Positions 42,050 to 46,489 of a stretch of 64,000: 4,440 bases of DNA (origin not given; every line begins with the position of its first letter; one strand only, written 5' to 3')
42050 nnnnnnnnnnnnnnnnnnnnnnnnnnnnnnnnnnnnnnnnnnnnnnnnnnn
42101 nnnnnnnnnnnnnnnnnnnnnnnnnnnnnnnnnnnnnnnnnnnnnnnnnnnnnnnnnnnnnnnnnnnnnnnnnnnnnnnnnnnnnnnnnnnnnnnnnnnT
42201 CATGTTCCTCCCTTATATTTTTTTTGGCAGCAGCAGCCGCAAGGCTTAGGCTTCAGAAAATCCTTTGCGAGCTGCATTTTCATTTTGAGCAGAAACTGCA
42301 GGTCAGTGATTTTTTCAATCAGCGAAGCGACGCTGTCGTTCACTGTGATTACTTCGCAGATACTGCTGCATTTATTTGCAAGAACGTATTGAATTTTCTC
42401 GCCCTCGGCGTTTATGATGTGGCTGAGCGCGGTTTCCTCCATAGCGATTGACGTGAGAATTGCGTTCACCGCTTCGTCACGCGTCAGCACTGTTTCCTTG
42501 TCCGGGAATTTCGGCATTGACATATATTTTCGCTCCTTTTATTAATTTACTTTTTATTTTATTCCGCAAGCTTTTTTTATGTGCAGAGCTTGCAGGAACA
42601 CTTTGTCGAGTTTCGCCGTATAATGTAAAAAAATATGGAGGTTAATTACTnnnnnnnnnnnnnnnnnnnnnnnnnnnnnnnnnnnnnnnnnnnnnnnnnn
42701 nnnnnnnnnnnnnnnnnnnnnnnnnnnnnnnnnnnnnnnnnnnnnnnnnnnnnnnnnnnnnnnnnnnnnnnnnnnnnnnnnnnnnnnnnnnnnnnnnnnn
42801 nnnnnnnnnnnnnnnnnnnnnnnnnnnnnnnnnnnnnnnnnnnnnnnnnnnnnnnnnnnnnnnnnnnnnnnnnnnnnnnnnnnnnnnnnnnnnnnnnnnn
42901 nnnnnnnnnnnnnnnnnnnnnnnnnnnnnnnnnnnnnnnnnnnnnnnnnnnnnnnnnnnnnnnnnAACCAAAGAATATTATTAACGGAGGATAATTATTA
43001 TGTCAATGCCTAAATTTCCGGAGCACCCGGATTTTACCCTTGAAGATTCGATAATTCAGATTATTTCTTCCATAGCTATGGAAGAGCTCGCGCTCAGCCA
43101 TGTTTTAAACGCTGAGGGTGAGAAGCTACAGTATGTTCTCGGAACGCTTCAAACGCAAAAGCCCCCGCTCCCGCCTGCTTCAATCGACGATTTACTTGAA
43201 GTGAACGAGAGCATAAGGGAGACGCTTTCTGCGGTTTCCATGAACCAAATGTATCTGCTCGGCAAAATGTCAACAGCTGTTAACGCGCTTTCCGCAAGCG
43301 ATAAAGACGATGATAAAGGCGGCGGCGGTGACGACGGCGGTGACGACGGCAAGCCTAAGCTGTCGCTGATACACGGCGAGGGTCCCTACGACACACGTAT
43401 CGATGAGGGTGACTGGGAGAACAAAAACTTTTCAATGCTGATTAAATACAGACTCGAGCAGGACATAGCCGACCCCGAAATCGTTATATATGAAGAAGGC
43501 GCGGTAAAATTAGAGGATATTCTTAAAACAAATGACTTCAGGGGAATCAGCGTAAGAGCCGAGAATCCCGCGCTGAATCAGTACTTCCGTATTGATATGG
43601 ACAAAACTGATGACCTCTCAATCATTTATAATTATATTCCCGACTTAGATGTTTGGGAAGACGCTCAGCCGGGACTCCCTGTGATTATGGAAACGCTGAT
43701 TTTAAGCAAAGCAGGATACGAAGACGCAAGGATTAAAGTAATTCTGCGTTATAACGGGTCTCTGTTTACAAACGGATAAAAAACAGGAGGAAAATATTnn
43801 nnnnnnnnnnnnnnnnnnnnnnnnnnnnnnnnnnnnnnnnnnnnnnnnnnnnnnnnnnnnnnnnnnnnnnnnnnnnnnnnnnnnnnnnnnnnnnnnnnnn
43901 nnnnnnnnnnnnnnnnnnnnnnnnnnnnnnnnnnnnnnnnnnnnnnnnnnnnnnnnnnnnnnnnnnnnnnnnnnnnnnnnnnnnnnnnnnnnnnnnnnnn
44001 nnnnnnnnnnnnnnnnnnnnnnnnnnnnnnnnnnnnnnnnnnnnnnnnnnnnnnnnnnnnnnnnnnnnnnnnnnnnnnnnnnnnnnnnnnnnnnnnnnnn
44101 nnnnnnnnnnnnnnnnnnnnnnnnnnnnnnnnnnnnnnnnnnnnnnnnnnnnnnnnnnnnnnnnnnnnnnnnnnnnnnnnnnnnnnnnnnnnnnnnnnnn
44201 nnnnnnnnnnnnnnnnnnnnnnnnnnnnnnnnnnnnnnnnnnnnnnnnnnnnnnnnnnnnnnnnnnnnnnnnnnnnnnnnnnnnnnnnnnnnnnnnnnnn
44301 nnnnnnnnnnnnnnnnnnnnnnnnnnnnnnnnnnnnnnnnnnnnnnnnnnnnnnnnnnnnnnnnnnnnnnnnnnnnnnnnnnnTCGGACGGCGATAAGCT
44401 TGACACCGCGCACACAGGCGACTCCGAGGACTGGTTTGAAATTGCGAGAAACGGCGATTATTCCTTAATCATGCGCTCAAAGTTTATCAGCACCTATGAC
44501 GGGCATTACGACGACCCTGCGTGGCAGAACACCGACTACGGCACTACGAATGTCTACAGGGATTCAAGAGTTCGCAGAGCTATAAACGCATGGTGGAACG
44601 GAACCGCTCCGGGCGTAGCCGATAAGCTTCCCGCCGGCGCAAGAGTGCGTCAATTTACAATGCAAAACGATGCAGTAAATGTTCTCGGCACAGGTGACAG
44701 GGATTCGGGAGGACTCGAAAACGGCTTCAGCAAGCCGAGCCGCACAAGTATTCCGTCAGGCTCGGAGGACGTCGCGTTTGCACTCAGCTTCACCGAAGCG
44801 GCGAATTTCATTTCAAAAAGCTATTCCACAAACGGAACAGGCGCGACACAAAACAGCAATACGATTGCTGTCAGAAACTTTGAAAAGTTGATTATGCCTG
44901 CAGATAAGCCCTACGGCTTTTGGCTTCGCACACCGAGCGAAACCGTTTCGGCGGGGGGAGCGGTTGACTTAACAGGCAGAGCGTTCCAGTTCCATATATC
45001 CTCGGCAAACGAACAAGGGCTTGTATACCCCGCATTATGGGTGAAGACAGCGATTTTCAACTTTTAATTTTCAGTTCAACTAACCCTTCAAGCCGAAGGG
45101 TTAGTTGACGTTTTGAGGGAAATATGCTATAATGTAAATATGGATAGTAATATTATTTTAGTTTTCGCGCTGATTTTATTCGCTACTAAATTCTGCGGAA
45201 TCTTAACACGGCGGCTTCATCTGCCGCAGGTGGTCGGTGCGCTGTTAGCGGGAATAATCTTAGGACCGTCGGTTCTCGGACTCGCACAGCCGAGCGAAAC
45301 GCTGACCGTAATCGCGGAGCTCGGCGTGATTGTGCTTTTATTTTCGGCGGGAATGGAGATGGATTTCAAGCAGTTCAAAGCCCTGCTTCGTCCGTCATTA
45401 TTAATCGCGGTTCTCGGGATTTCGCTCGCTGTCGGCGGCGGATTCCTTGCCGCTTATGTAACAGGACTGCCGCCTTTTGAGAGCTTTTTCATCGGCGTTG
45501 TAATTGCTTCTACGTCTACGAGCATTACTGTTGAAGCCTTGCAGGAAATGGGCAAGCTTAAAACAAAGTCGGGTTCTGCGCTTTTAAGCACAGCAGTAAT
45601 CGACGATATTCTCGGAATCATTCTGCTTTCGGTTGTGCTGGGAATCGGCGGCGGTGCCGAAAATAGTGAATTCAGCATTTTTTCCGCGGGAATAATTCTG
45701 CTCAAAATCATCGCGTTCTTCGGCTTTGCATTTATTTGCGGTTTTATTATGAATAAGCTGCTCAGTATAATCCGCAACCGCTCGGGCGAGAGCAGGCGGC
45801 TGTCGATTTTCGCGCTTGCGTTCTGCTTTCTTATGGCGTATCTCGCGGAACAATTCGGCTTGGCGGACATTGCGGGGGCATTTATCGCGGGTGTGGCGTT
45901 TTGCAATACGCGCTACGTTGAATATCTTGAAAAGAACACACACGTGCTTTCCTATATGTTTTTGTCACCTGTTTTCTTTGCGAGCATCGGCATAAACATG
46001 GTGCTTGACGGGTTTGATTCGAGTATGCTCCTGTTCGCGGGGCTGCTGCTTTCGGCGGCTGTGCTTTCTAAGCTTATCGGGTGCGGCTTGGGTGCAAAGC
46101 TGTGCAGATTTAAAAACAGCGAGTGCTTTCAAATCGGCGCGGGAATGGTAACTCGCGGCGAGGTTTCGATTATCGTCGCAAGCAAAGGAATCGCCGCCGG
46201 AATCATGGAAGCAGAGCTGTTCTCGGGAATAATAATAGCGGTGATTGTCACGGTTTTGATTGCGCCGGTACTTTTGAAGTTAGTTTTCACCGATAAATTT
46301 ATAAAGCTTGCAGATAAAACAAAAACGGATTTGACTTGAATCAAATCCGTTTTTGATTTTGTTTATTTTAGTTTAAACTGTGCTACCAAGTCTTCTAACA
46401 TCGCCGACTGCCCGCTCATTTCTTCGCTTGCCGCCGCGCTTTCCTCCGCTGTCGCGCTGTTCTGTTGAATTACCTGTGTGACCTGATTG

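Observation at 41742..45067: Divergent five-gene cluster: three MSMPKFP paralogs, a cupin and a signal-less Ig-like protein (candidate undescribed module, possibly spore surface)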

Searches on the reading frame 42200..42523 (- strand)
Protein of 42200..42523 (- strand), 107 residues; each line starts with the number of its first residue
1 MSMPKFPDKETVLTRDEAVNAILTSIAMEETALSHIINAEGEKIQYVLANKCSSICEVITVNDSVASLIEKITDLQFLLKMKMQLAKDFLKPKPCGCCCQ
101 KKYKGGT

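Call 3: search_protein_families(library=pfam, proteins=[window:42200-42523:-], max_evalue=1)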
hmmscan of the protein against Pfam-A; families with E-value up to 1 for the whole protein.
window:42200-42523:- (107 aa): 1 family
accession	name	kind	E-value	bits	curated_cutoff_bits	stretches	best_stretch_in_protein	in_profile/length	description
PF01912.23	eIF-6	-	0.0098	15.7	25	1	20-73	63-115/197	eIF-6 family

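Call 4: search_protein_families(library=ncbifam, proteins=[window:42200-42523:-], max_evalue=1)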
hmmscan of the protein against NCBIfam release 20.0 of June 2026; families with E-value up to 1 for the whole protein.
window:42200-42523:- (107 aa): 1 family
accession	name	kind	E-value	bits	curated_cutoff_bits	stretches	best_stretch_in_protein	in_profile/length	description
TIGR04102.1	SWIM_PBPRA1643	hypoth_equivalog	0.0078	16.6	68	1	43-104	44-104/108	PBPRA1643 family SWIM/SEC-C metal-binding motif protein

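Call 105: search_solved_structures(query=window:42200-42523:-, max_evalue=0.01)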
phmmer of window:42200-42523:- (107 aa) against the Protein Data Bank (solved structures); distinct sequences matched with E-value up to 0.01: 1.
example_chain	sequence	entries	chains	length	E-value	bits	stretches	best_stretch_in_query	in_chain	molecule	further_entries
9ihh_A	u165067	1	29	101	4.7e-15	59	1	1-91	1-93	Ex vivo spore-silk A-ENA fibers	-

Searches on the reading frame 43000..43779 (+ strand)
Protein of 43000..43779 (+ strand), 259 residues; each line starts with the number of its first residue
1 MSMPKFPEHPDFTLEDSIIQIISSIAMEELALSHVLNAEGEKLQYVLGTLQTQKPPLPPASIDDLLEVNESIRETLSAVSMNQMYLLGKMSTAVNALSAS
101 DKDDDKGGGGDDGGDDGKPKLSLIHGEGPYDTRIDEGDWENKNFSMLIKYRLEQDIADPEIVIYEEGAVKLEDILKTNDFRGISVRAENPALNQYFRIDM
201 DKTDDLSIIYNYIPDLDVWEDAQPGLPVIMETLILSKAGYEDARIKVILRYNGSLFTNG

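Call 3: search_protein_families(library=pfam, proteins=[window:43000-43779:+], max_evalue=1)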
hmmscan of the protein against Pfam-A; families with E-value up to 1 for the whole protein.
window:43000-43779:+ (259 aa): 1 family
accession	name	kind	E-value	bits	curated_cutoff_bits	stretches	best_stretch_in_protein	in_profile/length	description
PF21829.1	DUF6889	-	0.026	14.7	23.9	1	167-197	9-37/40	Family of unknown function (DUF6889)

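Call 4: search_protein_families(library=ncbifam, proteins=[window:43000-43779:+], max_evalue=1)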
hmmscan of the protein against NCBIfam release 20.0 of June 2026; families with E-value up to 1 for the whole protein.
window:43000-43779:+ (259 aa): 0 families

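Call 106: search_solved_structures(query=window:43000-43779:+, max_evalue=0.01)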
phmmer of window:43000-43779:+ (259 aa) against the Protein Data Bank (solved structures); distinct sequences matched with E-value up to 0.01: 1.
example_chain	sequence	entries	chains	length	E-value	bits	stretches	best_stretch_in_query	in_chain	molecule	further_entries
9ihh_A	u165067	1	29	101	8.9e-14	54.8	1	1-100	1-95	Ex vivo spore-silk A-ENA fibers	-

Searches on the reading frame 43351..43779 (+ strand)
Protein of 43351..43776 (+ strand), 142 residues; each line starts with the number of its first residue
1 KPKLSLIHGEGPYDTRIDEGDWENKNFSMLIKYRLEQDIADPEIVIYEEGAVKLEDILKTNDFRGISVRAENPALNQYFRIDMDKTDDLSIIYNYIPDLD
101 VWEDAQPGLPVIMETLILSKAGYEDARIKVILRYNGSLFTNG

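Call 34: find_homologous_proteins(query=window:43351-43776:+, max_evalue=0.01)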
Query seq(142 aa) (142 aa): 1 proteins with E <= 0.01 among 5 candidates.
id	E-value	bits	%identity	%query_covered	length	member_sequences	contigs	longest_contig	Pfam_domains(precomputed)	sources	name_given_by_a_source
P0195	3.8e-24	103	47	99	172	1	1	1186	-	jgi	jgi:hypothetical protein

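Call 80: search_solved_structures(query=A6, max_evalue=10)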
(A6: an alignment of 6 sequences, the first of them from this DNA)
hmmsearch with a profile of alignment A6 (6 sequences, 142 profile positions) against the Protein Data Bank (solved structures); distinct sequences matched with E-value up to 10: 3.
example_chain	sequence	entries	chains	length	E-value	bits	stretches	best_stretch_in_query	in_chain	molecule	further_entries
5cyx_A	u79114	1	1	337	0.94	12.3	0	19-78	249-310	Protein Cdhr2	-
2ib7_A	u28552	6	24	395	1.1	12.2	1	50-118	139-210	Acetyl-CoA acetyltransferase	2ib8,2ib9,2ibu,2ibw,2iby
2f2s_A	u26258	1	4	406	1.1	12.1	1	50-118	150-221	Acetyl-CoA acetyltransferase, mitochondrial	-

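Call 81: search_protein_families(library=pfam, alignment_id=A6, max_evalue=1)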
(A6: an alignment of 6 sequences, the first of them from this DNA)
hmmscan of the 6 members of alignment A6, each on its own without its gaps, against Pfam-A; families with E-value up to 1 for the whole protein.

A. member 1, seq(142 aa): 1 family
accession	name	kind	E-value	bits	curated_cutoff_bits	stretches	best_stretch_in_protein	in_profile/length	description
PF21829.1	DUF6889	-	0.02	15.1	23.9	1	50-80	9-37/40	Family of unknown function (DUF6889)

B. families by the number of members that match (of 6 scanned): 2 families
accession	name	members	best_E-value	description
PF21829.1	DUF6889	2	0.02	Family of unknown function (DUF6889)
PF19222.5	Noda_Vmethyltr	1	0.051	Nodavirus Vmethyltransferase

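Call 99: search_protein_representatives(protein=window:43354-43779:+)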
Query: 141 residues. Proteins with E-value up to 0.001 (for the whole library): 47; up to 1e-10: 29; up to 1e-30: 2. The best 47 are listed.
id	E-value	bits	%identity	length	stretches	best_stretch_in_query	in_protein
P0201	6.5e-43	162.5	56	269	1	9-139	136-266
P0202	2.0e-32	128.5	47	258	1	3-141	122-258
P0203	1.9e-29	118.8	53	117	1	24-139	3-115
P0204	1.2e-27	113.1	46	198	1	3-139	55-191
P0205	1.3e-27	112.9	46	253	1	3-140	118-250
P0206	1.6e-25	106.1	50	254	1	6-138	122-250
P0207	7.5e-25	103.9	48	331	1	6-139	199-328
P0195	1.5e-24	103.0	49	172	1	5-141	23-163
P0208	1.7e-24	102.8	45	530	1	1-137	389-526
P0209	5.9e-24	101.0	54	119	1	47-141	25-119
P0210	6.8e-23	97.6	44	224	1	8-141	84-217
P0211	1.5e-21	93.2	44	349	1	3-141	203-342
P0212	2.5e-21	92.5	40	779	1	1-138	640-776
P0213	2.3e-18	82.9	44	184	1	11-138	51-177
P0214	2.2e-17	79.7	38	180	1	9-141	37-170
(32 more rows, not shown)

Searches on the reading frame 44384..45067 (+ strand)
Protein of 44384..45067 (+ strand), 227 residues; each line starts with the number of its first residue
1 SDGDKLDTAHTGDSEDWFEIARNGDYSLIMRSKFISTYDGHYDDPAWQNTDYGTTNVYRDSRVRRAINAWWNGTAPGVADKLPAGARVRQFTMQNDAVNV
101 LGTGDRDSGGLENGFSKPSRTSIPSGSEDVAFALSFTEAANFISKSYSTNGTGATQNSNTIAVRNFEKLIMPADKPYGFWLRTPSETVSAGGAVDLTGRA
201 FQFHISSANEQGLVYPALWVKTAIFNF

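Call 72: predict_structure(alignment_id=A5)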
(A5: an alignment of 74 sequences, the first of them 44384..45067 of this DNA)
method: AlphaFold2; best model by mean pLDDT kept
length: 227 residues; sequences in the alignment: 74
mean_pLDDT: 96.1   pTM: 0.93
mean pLDDT of the five models: 96.1, 95.4, 95.5, 95.4, 94.4
residues with pLDDT >= 90: 214; 70-90: 12; 50-70: 1; < 50: 0
segments of 3 or more residues with pLDDT < 50: none
pLDDT, mean of each block of 10 residues (from residue 1): 88 98 98 96 94 96 98 96 98 98 97 98 94 99 98 96 97 91 94 97 94 98 96
secondary structure, 60 per line:
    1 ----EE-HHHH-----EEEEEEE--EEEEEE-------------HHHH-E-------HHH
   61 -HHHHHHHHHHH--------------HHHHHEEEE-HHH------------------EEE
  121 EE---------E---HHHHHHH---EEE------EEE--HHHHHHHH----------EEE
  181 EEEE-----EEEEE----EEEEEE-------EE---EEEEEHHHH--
elements in order: H8-11 E17-23 E26-31 H45-48 H62-72 H87-91 E92-95 E118-122 H136-142 E146-148 E155-157 H160-167 E178-184 E190-194 E199-204 E217-221 H222-225

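Call 75: fold_search(model_id=the predicted structure, library=pdb)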
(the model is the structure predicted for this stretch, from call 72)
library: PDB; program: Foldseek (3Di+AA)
matches with E <= 10: 26; with E <= 0.001: 0
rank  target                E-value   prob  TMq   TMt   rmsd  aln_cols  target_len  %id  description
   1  8tb2                  1.1e+00  0.01  0.14  0.12  19.1       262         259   11  Structure of SasG (type II) (residues 165-421) from Staphylococcus aureus MW2 (released 2024-05-08)
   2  5fhg_A                3.6e+00  0.01  0.07  0.04  15.3        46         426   11  Structure of unliganded Pif1 from Bacteroides sp (released 2016-03-30)
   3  1l9b_H                3.6e+00  0.01  0.10  0.10  16.8       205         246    9  X-Ray Structure of the Cytochrome-c(2)-Photosynthetic Reaction Center Electron Transfer Complex from Rhodobacter sphae (released 2002-06-12)
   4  9fiz                  5.3e+00  0.01  0.12  0.08  12.3       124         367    6  Structure of the F13 protein (mutant A295E) of Vaccinia virus (released 2025-03-12)
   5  8g1m                  5.3e+00  0.00  0.11  0.10  19.0       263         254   10  Lectin domain of SasG (Staphylococcus aureus Surface protein G) (released 2024-02-14)
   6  8aq4                  6.4e+00  0.01  0.11  0.06   6.6        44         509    7  In surfo structure of the membrane integral lipoprotein N-acyltransferase Lnt from E. coli in complex with TITC and lyso (released 2023-07-12)
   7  3wud_A                6.4e+00  0.01  0.08  0.12  12.5        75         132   11  X-ray crystal structure of Xenopus laevis galectin-Ib (released 2015-04-08)
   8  6yzg                  7.2e+00  0.01  0.11  0.10   9.5        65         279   12  Streptococcal surface adhesin - CshB NR2 (released 2021-05-26)
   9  2hly                  7.2e+00  0.01  0.08  0.09   8.5        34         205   20  The crystal structure of genomics APC5867 (released 2006-07-18)
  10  4mno                  7.7e+00  0.02  0.12  0.23   5.9        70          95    7  Crystal structure of aIF1A from Pyrococcus abyssi (released 2014-09-17)
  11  2mui_MODEL_1_A        7.7e+00  0.02  0.12  0.14   8.0        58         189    9  Solution structure of the AlgH protein from Pseudomonas aeruginosa, PA0405, UPF0301 (released 2015-04-22)
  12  4v7r_BB               7.7e+00  0.00  0.09  0.09  15.5       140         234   10  Yeast 80S ribosome. (released 2014-07-09)
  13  5oaf_F                8.1e+00  0.01  0.08  0.05  12.0        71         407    7  Human Rvb1/Rvb2 heterohexamer in INO80 complex (released 2017-12-13)
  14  7er0_C                8.1e+00  0.01  0.12  0.10   9.0        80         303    9  Crystal structure of capsid P domain of norovirus GI.3 VA115 (released 2022-05-11)
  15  9fq3_A                8.1e+00  0.00  0.06  0.08  13.3        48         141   10  HEV ORF2 protein in complex with Fabs Es1.114 and Es5.127 (released 2025-05-14)
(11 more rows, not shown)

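Call 77: search_solved_structures(query=A5, max_evalue=10)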
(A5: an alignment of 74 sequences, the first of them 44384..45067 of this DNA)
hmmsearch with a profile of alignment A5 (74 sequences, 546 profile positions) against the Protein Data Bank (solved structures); distinct sequences matched with E-value up to 10: 7.
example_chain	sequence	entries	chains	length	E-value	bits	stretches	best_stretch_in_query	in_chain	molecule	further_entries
8s83_A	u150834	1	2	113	0.004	19.5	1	117-191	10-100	S-layer protein sap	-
3ncx_A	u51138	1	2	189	0.057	15.7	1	148-203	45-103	Intimin adherence protein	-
6n1a_A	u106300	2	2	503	0.078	15.2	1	141-198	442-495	Carbohydrate-binding protein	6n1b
5o60_S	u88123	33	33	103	0.15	14.2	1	109-192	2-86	50S ribosomal protein L21 | Large ribosomal subunit protein bL21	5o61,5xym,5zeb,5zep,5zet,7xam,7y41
5v7q_R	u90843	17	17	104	0.19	14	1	108-192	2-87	LSU ribosomal protein L21p | 50S ribosomal protein L21 | Large ribosomal subunit protein bL21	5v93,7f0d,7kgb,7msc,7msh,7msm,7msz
6dzp_S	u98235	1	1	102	0.22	13.7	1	110-192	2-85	50S ribosomal protein L21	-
6dzi_S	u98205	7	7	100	0.31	13.3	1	111-192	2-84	50S ribosomal protein L21 | Large ribosomal subunit protein bL21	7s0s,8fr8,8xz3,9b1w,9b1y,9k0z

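Call 78: fold_search(model_id=the predicted structure, library=viral)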
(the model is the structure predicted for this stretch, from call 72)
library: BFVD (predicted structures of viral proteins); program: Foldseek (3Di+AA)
matches with E <= 10: 92; with E <= 0.001: 7
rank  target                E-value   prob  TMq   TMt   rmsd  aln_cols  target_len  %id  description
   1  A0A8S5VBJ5            3.5e-06  1.00  0.44  0.39   9.8       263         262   11  ATP-binding sugar transporter [Myoviridae sp. ctbEa13]
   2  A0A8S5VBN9            5.5e-06  1.00  0.47  0.35   8.8       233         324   12  DUF6273 domain-containing protein [Myoviridae sp. ctbEa13]
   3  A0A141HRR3            2.1e-05  1.00  0.42  0.08  10.9       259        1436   15  (no name in the UniProt tables at hand)
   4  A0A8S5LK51            1.2e-04  1.00  0.46  0.30   6.7       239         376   12  DUF6273 domain-containing protein [Siphoviridae sp. ctnhN1]
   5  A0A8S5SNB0            2.6e-04  1.00  0.42  0.56   7.1       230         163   13  DUF6273 domain-containing protein [Siphoviridae sp. ctCb814]
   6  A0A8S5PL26            2.6e-04  1.00  0.50  0.26   7.8       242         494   16  DUF6273 domain-containing protein [Siphoviridae sp. ctOSJ35]
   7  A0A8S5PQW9            6.1e-04  0.63  0.28  0.15  18.7       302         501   10  DUF6273 domain-containing protein [Podoviridae sp. ct8dV2]
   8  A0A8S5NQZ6            1.5e-03  0.96  0.42  0.19   8.3       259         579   10  Tail sheath protein [Myoviridae sp. ctj3P51]
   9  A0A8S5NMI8            2.5e-03  1.00  0.49  0.43   6.0       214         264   12  Retinoblastoma-binding protein-like protein [Siphoviridae sp. ctGMq5]
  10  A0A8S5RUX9            2.5e-03  0.99  0.42  0.20   7.2       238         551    9  (no name in the UniProt tables at hand)
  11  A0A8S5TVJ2            3.7e-03  0.95  0.43  0.16   7.2       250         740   10  Endopeptidase tail [Siphoviridae sp. ctx254]
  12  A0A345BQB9            1.6e-02  0.87  0.39  0.44   8.9       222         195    9  (no name in the UniProt tables at hand)
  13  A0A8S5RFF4            2.5e-02  0.82  0.44  0.22   8.4       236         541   13  Uncharacterized protein [virus sp. ctQmo6]
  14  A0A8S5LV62            3.0e-02  0.18  0.27  0.16  12.3       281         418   13  Uncharacterized protein [Siphoviridae sp. ctFn287]
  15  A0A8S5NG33            4.7e-02  0.51  0.33  0.19   9.2       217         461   12  Receptor Binding Protein [Siphoviridae sp. ctHEr2]
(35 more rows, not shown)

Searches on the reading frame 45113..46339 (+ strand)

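Call 64: search_protein_families(library=pfam, proteins=[window:45113-46339:+], max_evalue=0.0001)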
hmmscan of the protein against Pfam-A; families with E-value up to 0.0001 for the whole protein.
window:45113-46339:+ (408 aa): 1 family
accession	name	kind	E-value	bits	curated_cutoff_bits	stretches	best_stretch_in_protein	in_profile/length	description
PF00999.27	Na_H_Exchanger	-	1.1e-71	242.2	26.2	1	25-391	4-372/375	Sodium/hydrogen exchanger, transmembrane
